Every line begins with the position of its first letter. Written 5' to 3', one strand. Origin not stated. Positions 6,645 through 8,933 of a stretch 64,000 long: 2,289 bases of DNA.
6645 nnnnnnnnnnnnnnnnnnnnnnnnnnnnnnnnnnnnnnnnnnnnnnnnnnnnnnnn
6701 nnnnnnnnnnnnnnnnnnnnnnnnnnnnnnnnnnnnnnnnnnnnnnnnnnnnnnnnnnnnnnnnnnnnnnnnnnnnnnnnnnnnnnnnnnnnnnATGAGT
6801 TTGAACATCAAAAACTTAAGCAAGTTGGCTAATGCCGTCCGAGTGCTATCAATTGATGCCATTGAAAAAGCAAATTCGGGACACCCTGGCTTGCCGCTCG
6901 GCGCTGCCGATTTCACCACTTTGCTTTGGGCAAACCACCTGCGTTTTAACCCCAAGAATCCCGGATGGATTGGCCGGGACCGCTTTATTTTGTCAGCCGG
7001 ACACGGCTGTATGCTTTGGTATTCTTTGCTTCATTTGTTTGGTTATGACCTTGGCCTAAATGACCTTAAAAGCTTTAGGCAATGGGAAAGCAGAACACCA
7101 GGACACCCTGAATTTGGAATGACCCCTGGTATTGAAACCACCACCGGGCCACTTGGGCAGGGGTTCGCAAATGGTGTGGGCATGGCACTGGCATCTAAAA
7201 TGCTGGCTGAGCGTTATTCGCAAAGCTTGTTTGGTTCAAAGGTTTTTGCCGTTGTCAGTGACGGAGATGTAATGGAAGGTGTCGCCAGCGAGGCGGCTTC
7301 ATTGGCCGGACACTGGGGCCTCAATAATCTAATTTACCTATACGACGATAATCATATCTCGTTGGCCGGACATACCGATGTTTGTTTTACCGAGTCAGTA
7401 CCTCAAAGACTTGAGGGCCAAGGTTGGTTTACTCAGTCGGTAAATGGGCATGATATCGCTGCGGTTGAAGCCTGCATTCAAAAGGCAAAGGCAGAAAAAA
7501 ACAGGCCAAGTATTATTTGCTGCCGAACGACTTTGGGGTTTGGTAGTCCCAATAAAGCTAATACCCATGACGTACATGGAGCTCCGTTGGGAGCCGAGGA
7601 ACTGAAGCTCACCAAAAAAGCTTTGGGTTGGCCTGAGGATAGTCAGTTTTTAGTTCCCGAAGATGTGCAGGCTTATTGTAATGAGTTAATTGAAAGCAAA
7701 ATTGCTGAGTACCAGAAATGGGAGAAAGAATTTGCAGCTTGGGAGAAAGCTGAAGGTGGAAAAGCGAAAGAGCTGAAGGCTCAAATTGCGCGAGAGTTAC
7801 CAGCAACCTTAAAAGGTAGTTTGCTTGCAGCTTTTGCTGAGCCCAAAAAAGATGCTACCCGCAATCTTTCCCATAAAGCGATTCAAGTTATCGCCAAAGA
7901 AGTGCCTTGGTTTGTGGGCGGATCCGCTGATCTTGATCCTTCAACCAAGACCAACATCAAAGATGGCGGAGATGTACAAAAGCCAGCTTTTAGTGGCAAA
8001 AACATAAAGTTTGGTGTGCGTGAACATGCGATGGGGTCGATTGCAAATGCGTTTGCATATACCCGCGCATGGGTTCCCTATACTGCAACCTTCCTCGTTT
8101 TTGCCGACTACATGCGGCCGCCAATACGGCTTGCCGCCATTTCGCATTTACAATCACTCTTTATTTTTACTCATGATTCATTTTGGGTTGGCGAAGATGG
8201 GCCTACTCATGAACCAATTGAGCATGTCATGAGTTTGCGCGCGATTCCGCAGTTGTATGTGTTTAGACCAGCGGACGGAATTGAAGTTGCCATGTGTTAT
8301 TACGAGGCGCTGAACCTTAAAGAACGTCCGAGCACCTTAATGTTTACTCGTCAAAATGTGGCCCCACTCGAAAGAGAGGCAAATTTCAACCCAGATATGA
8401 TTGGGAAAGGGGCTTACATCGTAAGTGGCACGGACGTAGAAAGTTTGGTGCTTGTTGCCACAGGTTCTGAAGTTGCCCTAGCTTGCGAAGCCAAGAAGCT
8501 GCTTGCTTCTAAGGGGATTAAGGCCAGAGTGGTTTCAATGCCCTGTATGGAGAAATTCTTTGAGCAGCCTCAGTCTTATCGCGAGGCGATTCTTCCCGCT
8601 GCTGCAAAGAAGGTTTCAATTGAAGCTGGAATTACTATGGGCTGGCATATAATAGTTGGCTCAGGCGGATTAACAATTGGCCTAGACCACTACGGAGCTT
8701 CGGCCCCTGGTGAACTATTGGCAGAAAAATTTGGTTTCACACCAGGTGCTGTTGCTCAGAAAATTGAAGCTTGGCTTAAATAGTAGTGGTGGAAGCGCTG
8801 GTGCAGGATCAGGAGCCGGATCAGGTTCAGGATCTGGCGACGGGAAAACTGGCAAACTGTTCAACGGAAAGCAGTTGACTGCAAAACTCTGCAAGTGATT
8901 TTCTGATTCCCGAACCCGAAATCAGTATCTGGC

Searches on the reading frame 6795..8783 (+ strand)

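Call 6: search_protein_families(library=pfam, proteins=[window:6795-8783:+], max_evalue=1)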
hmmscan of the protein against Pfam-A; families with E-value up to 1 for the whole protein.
window:6795-8783:+ (662 aa): 6 families
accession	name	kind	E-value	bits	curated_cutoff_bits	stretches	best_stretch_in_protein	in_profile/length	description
PF00456.26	Transketolase_N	-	7e-130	433.3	22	1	10-336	4-334/334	Transketolase, thiamine diphosphate binding domain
PF02779.29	Transket_pyr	-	3.4e-44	151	27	1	354-522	4-172/174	Transketolase, pyrimidine binding domain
PF22613.1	Transketolase_C_1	-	1.7e-36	125.3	27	1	539-649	1-113/113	Transketolase-like TK C-terminal domain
PF02780.25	Transketolase_C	-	1.9e-08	34.7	25.9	1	549-619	10-86/124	Transketolase, C-terminal domain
PF13292.11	DXP_synthase_N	-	6.3e-06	26.1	21.2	1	3-191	13-176/274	1-deoxy-D-xylulose-5-phosphate synthase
PF00676.26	E1_dh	-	0.0091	15.4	22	1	113-233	96-209/300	Dehydrogenase E1 component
